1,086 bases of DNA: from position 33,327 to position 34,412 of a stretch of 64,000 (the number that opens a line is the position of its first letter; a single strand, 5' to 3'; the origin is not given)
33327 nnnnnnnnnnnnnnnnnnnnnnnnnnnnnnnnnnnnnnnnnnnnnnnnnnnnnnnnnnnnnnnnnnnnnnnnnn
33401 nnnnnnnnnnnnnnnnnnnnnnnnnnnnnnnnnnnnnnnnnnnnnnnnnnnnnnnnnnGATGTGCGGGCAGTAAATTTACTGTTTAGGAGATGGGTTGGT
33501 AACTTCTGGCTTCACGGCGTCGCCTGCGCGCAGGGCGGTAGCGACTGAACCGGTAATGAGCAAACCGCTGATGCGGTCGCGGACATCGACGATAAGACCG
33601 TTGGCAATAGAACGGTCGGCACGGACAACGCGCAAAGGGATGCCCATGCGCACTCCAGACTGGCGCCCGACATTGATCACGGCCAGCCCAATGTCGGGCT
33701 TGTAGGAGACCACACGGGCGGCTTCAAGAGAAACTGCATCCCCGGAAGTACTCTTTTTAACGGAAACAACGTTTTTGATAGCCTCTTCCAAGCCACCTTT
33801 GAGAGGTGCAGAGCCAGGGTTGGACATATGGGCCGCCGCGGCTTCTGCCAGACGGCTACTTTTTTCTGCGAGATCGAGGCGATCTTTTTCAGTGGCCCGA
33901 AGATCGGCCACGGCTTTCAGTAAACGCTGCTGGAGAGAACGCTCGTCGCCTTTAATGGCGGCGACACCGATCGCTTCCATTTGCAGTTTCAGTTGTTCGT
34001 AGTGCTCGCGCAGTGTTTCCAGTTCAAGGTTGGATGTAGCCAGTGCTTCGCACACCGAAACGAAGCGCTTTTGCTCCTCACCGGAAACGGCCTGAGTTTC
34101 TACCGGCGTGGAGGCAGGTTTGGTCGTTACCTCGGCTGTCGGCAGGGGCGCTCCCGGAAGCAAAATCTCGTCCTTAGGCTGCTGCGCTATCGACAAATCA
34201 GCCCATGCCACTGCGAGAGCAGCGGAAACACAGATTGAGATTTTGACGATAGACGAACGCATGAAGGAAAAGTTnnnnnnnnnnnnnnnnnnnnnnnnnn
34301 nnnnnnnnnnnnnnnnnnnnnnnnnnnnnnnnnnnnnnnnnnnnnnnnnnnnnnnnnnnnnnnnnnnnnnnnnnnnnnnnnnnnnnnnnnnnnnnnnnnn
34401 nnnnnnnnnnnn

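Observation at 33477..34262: Exported coiled-coil protein gene inserted between rpsS (S19) and rplV (L22) inside the S10 operon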

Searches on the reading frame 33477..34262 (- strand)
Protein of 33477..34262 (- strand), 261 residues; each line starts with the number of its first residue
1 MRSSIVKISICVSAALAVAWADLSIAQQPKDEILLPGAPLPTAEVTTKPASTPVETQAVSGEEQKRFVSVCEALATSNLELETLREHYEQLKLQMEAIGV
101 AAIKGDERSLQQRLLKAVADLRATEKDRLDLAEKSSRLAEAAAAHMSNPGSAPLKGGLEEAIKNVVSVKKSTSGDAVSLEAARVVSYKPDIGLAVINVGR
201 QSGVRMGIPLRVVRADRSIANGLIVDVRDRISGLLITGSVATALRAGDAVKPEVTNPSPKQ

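Call 3: search_protein_families(library=pfam, proteins=[window:33477-34262:-], max_evalue=1)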
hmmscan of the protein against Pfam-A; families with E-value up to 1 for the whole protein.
window:33477-34262:- (261 aa): 1 family
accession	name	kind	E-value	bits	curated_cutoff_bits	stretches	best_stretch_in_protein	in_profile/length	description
PF16538.11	FlgT_C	-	0.1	13.5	27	1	194-216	4-26/77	Flagellar assembly protein T, C-terminal domain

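Call 4: search_protein_families(library=ncbifam, proteins=[window:33477-34262:-], max_evalue=1)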
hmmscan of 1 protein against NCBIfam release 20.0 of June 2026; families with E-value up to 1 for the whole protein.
window:33477-34262:- (261 aa): 1 family
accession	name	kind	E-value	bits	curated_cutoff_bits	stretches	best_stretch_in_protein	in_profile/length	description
NF004496.1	PRK05842.1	equivalog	0.13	11.5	250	1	36-100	46-108/271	flagellar hook assembly protein FlgD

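Call 5: search_solved_structures(query=window:33477-34262:-, max_evalue=10)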
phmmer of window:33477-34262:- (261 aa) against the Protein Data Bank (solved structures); distinct sequences matched with E-value up to 10: 2.
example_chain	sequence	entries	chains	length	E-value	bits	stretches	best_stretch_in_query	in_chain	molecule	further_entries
8ilt_A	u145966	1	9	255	0.58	13.1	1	108-178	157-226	Carboxylesterase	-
6tca_A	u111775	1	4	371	1.8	11.4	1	45-95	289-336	MAP kinase-activated protein kinase 2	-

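Call 6: find_homologous_proteins(query=window:33477-34262:-, max_evalue=0.001)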
Query window:33477-34262:- (261 aa): 37 proteins with E <= 0.001 among 6204 candidates.
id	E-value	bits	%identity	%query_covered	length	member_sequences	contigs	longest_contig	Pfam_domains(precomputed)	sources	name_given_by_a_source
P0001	2.9e-154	529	100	100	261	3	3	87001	-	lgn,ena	-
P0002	2.9e-84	300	60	100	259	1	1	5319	-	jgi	jgi:hypothetical protein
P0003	1.3e-80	288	59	100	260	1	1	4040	-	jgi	jgi:hypothetical protein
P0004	5.3e-71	257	66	80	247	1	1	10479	-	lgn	-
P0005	8.4e-69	250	53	100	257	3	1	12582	-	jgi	jgi:hypothetical protein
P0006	2.0e-68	248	61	81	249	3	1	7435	-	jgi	jgi:hypothetical protein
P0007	2.4e-68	248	53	100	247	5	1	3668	-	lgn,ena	-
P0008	6.0e-68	247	59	85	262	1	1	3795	-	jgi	jgi:hypothetical protein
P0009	8.0e-68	247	52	100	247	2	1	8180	-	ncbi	-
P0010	9.2e-67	243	54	95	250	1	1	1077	-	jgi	-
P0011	1.8e-66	242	53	96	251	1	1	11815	-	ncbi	-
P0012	2.2e-66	242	52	100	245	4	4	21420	-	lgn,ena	-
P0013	3.0e-66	241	62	75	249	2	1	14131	-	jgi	jgi:hypothetical protein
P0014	4.6e-66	241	61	75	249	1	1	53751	-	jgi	-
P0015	6.6e-66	240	59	80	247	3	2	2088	-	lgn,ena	-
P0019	1.3e-65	239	60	82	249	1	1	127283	-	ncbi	-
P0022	2.5e-65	238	51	100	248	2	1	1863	-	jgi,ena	-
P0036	4.1e-38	149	46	75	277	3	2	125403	-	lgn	-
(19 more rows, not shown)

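Call 8: find_encoding_contigs(protein=P0036, flank=4000, max_places=3)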
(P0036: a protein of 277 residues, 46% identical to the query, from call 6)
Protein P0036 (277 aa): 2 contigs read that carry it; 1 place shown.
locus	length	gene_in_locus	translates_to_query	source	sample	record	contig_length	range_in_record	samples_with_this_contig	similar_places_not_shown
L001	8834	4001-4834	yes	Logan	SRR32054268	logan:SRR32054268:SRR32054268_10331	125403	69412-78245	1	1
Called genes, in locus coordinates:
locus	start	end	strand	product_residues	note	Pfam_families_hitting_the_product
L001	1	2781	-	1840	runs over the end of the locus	PF00932:LTD, PF13287:Fn3_assoc, PF13290:CHB_HEX_C_1, PF08757:CotH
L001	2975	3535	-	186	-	-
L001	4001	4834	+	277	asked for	-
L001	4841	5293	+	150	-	PF00237:Ribosomal_L22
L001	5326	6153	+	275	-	PF07650:KH_2, PF00189:Ribosomal_S3_C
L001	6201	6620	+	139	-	PF00252:Ribosomal_L16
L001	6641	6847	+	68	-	PF00831:Ribosomal_L29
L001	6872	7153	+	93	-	PF00366:Ribosomal_S17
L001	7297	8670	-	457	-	PF00884:Sulfatase, PF01663:Phosphodiest, PF16347:SGSH_C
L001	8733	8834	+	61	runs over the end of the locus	-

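Call 9: find_encoding_contigs(protein=P0019, flank=4000, max_places=2)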
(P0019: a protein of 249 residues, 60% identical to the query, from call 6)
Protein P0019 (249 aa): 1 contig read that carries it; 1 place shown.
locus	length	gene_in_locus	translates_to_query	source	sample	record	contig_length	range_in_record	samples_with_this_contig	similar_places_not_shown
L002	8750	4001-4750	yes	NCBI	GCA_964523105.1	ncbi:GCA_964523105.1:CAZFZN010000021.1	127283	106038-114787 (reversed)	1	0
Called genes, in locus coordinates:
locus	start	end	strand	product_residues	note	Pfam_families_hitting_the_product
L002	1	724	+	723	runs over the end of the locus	PF00009:GTP_EFTU, PF22042:EF-G_D2, PF03144:GTP_EFTU_D2, PF14492:EFG_III, PF16658:RF3_C, PF03764:EFG_IV, PF00679:EFG_C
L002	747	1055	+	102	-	PF00338:Ribosomal_S10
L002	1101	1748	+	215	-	PF00297:Ribosomal_L3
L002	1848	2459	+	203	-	PF00573:Ribosomal_L4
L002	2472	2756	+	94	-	PF00276:Ribosomal_L23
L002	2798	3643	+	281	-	PF00181:Ribosomal_L2_N, PF03947:Ribosomal_L2_C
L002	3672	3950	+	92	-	PF00203:Ribosomal_S19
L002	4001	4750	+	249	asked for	-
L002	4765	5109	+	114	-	PF00237:Ribosomal_L22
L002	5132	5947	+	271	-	PF07650:KH_2, PF00189:Ribosomal_S3_C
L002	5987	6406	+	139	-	PF00252:Ribosomal_L16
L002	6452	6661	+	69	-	PF00831:Ribosomal_L29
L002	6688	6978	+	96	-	PF00366:Ribosomal_S17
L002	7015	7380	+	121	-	PF00238:Ribosomal_L14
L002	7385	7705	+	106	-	PF00467:KOW (faint), PF17136:ribosomal_L24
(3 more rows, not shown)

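Call 12: find_related_loci(query=A1, collection=genome_contigs, flank=4000)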
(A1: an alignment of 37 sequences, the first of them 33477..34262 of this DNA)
Query A1 (261 aa) in genome_contigs; peptide patterns used: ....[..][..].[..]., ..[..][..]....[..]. (x = any residue, [..] = any of these).
107 stretches matched a pattern; 19 encode a relative of the query (tblastn E <= 1e-3); 19 distinct loci.
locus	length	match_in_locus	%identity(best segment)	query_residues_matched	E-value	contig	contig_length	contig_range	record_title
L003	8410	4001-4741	53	1-260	2e-74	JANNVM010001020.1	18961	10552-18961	MAG: Verrucomicrobiota bacterium isolate VAR_34_metabat_5 VAR_34_k141_531836, whole genome shotgun sequence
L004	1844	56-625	61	64-254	2e-75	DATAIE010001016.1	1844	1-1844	MAG TPA_asm: Verrucomicrobiales bacterium isolate SMAG_U6875 k141_4222071, whole genome shotgun sequence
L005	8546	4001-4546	64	78-260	1e-70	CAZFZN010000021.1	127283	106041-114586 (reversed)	MAG TPA_asm: uncultured Akkermansia sp. isolate binchicken_co179_123 genome assembly, contig: NODE_654_length_127283_cov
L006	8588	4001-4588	61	66-261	8e-69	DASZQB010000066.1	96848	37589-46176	MAG TPA_asm: Verrucomicrobiales bacterium isolate SMAG_U5986 k141_565666, whole genome shotgun sequence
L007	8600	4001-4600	58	64-261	4e-64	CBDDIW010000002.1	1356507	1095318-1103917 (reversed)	MAG: Verrucomicrobiales bacterium isolate d3b9009e-6516-44d0-9bc4-f41f8ada90fd genome assembly, contig: contig_2, whole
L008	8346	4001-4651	56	43-260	3e-63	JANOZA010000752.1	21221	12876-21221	MAG: Verrucomicrobiota bacterium isolate VAR_79_metabat_569 VAR_79_k141_1592999, whole genome shotgun sequence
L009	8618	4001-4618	44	55-255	5e-48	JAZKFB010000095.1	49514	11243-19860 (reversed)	MAG: Verrucomicrobiota bacterium isolate DC_HB_02_SPN181219-bin059 DCHB02SPN_B059_0_000000000095, whole genome shotgun s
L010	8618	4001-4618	43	55-255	3e-47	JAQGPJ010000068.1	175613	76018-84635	MAG: Verrucomicrobiales bacterium isolate RYN_636 scaffold_637667, whole genome shotgun sequence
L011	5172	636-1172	47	85-258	2e-45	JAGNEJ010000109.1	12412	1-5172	MAG: Verrucomicrobiales bacterium isolate Gw_Inlet_bin_196 Gw_Inlet_6708_length_12412_cov_5.473667, whole genome shotgun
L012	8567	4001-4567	47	71-254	4e-45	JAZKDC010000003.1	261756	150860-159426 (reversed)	MAG: Verrucomicrobiota bacterium isolate DC_HB_01_SPN181219-bin032 DCHB01SPN_B032_0_000000000003, whole genome shotgun s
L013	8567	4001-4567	47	71-254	3e-45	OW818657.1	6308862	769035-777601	metagenome genome assembly, chromosome: 1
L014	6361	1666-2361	40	8-253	7e-44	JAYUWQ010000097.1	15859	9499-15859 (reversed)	MAG: bacterium isolate GL127_UP_concoct_103 GL127_UP_concoct_103_96, whole genome shotgun sequence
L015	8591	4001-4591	43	73-261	3e-43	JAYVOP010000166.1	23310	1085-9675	MAG: Verrucomicrobiales bacterium isolate GL72_DN_concoct_184 GL72_DN_concoct_184_165, whole genome shotgun sequence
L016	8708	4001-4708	36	27-261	1e-43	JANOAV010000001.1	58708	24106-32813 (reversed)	MAG: Verrucomicrobiales bacterium isolate VAR_18_metabat_271 VAR_18_k141_2656680, whole genome shotgun sequence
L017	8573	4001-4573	45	68-253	7e-43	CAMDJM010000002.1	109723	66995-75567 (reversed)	MAG: Akkermansia muciniphila isolate TE-11nov19-89 genome assembly, contig: TE-11nov19-C82, whole genome shotgun sequenc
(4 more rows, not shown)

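Call 21: predict_structure(alignment_id=A1)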
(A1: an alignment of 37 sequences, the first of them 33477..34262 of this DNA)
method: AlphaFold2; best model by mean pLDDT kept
length: 261 residues; sequences in the alignment: 37
mean_pLDDT: 78.6   pTM: 0.43
mean pLDDT of the five models: 78.6, 77.5, 74.0, 72.5, 69.3
residues with pLDDT >= 90: 111; 70-90: 78; 50-70: 30; < 50: 42
segments of 3 or more residues with pLDDT < 50: 1-3, 20-57
pLDDT, mean of each block of 10 residues (from residue 1): 49 52 43 40 44 50 87 93 91 84 74 84 86 90 91 90 82 78 96 96 95 95 95 92 91 79 45
secondary structure, 60 per line:
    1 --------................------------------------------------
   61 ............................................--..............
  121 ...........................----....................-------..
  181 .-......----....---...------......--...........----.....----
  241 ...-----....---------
elements in order: H9-24 H61-104 H107-147 H152-171 E183-188 E193-196 E209-214 E217-227 E232-236 E249-252

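Call 24: search_protein_representatives(alignment_id=A1)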
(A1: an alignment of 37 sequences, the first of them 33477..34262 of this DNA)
Query: 37 sequences, 248 profile positions. Proteins with E-value up to 0.001 (for the whole library): 639; up to 1e-10: 328; up to 1e-30: 77. The best 150 are listed.
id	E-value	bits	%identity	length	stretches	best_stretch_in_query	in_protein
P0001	5.0e-101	353.9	-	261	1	1-248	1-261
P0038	6.1e-80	284.8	-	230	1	1-199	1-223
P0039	9.1e-79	281.0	-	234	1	49-246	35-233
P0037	6.1e-75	268.4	-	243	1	1-245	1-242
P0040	4.4e-62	226.3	-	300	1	33-246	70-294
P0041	9.2e-62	225.3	-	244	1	7-243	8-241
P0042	2.7e-61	223.7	-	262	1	21-246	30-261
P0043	9.6e-61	221.9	-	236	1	46-246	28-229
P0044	2.9e-60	220.4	-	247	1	11-247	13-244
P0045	1.8e-58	214.5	-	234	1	37-245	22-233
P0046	2.0e-58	214.3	-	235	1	53-242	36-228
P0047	2.6e-58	213.9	-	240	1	33-245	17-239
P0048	4.3e-57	210.0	-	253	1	10-247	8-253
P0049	4.1e-55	203.5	-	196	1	57-245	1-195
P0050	1.4e-53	198.5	-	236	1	57-245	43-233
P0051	1.1e-48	182.4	-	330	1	49-243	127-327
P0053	7.9e-45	169.8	-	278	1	7-238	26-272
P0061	4.3e-40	154.3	-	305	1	11-244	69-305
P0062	4.6e-40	154.2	-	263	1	6-240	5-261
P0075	7.8e-37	143.6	-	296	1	27-242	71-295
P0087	4.7e-35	137.8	-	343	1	41-243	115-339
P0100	1.9e-32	129.2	-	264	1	11-236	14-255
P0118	3.4e-30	121.8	-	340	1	36-238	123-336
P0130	7.2e-29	117.5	-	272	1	55-238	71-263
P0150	1.2e-26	110.3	-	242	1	14-242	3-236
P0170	7.3e-25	104.4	-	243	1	38-241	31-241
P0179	1.5e-23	100.1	-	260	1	12-241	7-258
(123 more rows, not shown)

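Call 27: fold_search(model_id=the predicted structure, library=pdb)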
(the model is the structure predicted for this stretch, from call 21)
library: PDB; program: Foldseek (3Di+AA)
matches with E <= 10: 779; with E <= 0.001: 61
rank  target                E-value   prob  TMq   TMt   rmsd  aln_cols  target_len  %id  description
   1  8z5n_0                1.0e-04  1.00  0.24  0.18   8.4       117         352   14  Cryo-EM structure of the LPHT ring (released 2025-10-22)
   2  9byk_B                1.1e-04  1.00  0.25  0.14   5.7        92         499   17  Cryo-EM structure of ATP synthase E state (released 2025-08-06)
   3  3fks_K                1.6e-04  1.00  0.23  0.13   2.4        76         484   16  Yeast F1 ATPase in the absence of bound nucleotides (released 2009-03-03)
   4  9bxu_A                1.7e-04  1.00  0.24  0.13   5.8        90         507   18  Cryo-EM structure of ATP synthase DP state (released 2025-08-06)
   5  7tjy_B                2.0e-04  1.00  0.25  0.14   5.7        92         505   14  Yeast ATP synthase State 1catalytic(a) without exogenous ATP backbone model (released 2022-04-20)
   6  3w1e                  2.0e-04  1.00  0.24  0.19   6.8       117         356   14  Structure of FlgT, a flagellar basal body component protein (released 2013-04-03)
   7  6z1r_C                2.2e-04  1.00  0.25  0.14   5.7        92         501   17  bovine ATP synthase F1-peripheral stalk domain, state 2 (released 2020-09-09)
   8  6yy0_A                2.3e-04  1.00  0.24  0.13   6.7        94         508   17  bovine ATP synthase F1-peripheral stalk domain, state 1 (released 2020-09-09)
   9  6zpo_A                2.3e-04  1.00  0.24  0.13   6.8        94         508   17  bovine ATP synthase monomer state 1 (combined) (released 2020-09-09)
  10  7tkj_C                3.1e-04  1.00  0.25  0.14   4.2        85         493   18  Yeast ATP synthase State 2catalytic(d) with 10 mM ATP backbone model (released 2022-05-11)
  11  6zpo_B                3.4e-04  1.00  0.24  0.14   2.6        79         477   20  bovine ATP synthase monomer state 1 (combined) (released 2020-09-09)
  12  6j5i_B                3.4e-04  1.00  0.23  0.13   3.1        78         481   20  Cryo-EM structure of the mammalian DP-state ATP synthase (released 2019-06-26)
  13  5lqy_C                3.4e-04  1.00  0.25  0.13   5.5        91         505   18  Structure of F-ATPase from Pichia angusta, in state2 (released 2016-11-16)
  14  9vkq_C                3.4e-04  1.00  0.24  0.12   5.1        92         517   18  Cryo-EM structure of F-ATP synthase from Mycobacteroides abscessus (Rotational State 2) (released 2026-01-14)
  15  8h9e_B                3.6e-04  1.00  0.24  0.13   2.4        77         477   19  Human ATP synthase F1 domain, state 1 (released 2023-05-31)
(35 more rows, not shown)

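Call 29: search_protein_families(library=pfam, proteins=[P0040, P0051, P0053, P0061, P0075, P0087, P0100, P0118, P0130, P0170], max_evalue=0.1)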
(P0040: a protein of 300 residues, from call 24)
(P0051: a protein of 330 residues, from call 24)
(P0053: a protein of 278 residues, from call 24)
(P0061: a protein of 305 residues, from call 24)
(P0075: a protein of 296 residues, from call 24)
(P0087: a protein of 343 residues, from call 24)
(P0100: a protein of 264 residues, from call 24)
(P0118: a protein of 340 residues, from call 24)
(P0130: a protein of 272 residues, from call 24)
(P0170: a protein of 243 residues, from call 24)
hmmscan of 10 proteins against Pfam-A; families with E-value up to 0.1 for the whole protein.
P0040 (300 aa): 0 families

P0051 (330 aa): 0 families

P0053 (278 aa): 4 families
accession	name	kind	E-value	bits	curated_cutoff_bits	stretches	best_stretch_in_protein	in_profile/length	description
PF24922.1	ACBP4_C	-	0.04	14.6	31.2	1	51-93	11-53/105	Acyl-CoA-binding domain-containing protein 4-6, C-terminal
PF13851.11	GAS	-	0.058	13.2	32.3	1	54-104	30-80/200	Growth-arrest specific micro-tubule binding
PF19178.5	DUF5860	-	0.076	13.5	27.6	0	24-79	18-76/167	Family of unknown function (DUF5860)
PF16538.11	FlgT_C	-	0.083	13.8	27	0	213-235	4-26/77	Flagellar assembly protein T, C-terminal domain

P0061 (305 aa): 4 families
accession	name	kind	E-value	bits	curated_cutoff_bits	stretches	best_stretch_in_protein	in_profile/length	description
PF09726.14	Macoilin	-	0.002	17.3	32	1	88-142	389-443/671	Macoilin family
PF15290.11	Syntaphilin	-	0.057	13.5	25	1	84-160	76-152/305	Golgi-localised syntaxin-1-binding clamp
PF13166.12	AAA_13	-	0.067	12.3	36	1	80-153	386-459/713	AAA domain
PF11180.13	DUF2968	-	0.07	13.1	27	0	84-142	108-166/180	Protein of unknown function (DUF2968)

P0075 (296 aa): 1 family
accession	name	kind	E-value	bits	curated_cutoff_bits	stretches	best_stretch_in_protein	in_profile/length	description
PF16538.11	FlgT_C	-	0.085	13.8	27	0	233-257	5-29/77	Flagellar assembly protein T, C-terminal domain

P0087 (343 aa): 1 family
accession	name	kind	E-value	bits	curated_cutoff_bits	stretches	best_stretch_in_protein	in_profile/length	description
PF14662.11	KASH_CCD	-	0.00051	20.5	43.3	1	120-174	56-110/191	Coiled-coil region of CCDC155 or KASH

P0100 (264 aa): 4 families
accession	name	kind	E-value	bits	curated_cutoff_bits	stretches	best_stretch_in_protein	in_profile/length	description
PF02203.21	TarH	-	0.0054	17.1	25.2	1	90-166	24-100/177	Tar ligand binding domain homologue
PF08324.17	PUL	-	0.04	13.6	25.5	1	42-146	159-263/277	PUL domain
PF16538.11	FlgT_C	-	0.051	14.5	27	0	198-223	4-29/77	Flagellar assembly protein T, C-terminal domain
PF05859.17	Mis12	-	0.082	13.1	25.7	0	25-147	97-201/231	Mis12 protein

P0118 (340 aa): 0 families

P0130 (272 aa): 2 families
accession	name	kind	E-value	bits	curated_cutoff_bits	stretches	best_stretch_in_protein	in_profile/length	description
PF18871.6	HEPN_Toprim_N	-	0.021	15.2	25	1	79-148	48-119/223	HEPN/Toprim N-terminal domain 1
PF01017.26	STAT_alpha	-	0.071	13.6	27.5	1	71-146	12-92/167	STAT transcription factor, coiled-coil domain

P0170 (243 aa): 1 family
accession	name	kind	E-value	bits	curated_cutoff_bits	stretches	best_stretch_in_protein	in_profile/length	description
PF01455.23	HupF_HypC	-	0.08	13.5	28.5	0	192-239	3-44/65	HupF/HypC family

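Call 33: find_homologous_proteins(query=A2, max_evalue=0.001)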
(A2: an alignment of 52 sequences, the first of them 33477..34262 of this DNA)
Query A2 (52 sequences) (261 aa, profile of the alignment): 71 proteins with E <= 0.001 among 8000 candidates.
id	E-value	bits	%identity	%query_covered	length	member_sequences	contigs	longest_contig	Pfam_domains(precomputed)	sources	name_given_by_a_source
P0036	2.3e-76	275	46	75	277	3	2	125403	-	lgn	-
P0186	9.6e-75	269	35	70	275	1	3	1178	-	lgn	-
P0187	6.1e-74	267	36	64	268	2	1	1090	-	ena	-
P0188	7.5e-74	267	34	70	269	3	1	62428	-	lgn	-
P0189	1.6e-73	265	35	70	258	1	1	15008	-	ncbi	-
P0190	3.3e-73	264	35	80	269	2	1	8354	-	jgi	jgi:hypothetical protein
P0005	5.1e-73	264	53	100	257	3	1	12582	-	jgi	jgi:hypothetical protein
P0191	2.0e-71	259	35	77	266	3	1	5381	-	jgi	-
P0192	5.5e-70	254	36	64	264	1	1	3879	-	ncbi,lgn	-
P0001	2.3e-67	245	100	100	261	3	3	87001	-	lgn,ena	-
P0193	4.1e-67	244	31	81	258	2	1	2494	-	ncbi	-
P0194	2.9e-66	242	33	64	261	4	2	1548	-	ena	-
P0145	3.9e-66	241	34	66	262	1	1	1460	-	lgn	-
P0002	4.0e-66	241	60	100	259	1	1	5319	-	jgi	jgi:hypothetical protein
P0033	1.5e-65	239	57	76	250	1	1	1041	-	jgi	jgi:hypothetical protein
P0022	1.3e-63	233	51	100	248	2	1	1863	-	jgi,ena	-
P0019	1.4e-62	230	60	82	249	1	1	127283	-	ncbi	-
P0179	6.2e-61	224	26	63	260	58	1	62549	-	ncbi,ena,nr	ncbi:MAG: hypothetical protein B9S31_00145 [Spartobacteria bacterium Tous-C9RFEB]|nr:MAG: hypothetic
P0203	8.7e-56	207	29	70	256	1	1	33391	-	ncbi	-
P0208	2.0e-52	196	25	69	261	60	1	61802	-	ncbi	ncbi:MAG: hypothetical protein WCG52_00120 [bacterium]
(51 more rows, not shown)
